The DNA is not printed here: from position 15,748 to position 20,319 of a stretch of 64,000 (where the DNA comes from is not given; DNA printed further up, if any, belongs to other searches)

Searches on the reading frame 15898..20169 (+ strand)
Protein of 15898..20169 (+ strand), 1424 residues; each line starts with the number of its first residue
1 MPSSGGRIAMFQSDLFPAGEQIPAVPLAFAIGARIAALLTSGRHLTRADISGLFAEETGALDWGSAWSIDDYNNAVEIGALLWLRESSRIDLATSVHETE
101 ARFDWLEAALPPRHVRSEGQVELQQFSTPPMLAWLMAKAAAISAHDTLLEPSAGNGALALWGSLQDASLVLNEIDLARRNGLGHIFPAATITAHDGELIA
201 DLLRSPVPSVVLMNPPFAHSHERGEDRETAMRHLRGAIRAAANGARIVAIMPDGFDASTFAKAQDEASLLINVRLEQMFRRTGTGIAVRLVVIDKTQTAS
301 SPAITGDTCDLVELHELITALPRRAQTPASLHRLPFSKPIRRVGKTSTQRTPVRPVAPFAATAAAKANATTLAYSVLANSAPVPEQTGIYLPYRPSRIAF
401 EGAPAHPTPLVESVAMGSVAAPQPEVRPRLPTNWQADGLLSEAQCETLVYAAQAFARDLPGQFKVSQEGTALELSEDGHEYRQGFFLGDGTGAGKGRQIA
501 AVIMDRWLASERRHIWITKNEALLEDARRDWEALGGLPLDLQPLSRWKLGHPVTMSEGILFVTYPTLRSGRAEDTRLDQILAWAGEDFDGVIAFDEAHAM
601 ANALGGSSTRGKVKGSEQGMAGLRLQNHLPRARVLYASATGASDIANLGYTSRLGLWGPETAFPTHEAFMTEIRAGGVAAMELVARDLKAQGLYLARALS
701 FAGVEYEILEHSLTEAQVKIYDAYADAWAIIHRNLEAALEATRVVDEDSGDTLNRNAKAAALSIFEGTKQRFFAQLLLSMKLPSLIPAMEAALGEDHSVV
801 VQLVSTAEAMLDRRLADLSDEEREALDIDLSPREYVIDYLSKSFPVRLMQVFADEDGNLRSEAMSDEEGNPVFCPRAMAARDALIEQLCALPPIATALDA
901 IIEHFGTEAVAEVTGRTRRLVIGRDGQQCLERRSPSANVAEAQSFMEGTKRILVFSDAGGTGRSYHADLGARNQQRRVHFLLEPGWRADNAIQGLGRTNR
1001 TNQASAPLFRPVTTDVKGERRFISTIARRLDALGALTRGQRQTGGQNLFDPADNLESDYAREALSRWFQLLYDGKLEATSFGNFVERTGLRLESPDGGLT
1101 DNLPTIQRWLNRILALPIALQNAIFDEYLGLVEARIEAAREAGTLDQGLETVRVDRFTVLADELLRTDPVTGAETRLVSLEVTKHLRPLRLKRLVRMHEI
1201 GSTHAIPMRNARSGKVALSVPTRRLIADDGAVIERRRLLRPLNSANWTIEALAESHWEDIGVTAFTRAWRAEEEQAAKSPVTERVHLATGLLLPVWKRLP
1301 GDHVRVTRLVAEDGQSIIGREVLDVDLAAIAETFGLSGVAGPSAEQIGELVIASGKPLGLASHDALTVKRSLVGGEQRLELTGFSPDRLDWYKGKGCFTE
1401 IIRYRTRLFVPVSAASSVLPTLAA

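Call 10: search_protein_families(library=pfam, proteins=[window:15898-20169:+], max_evalue=0.001)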
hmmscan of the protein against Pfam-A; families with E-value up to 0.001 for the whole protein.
window:15898-20169:+ (1424 aa): 2 families
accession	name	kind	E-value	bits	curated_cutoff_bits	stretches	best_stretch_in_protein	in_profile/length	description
PF13872.12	AAA_34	-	4.5e-117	390.8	27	1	405-723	1-306/306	P-loop containing NTP hydrolase pore-1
PF13871.12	Helicase_C_4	-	1.1e-98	330.7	30.5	1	897-1151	2-271/271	C-terminal domain on Strawberry notch homologue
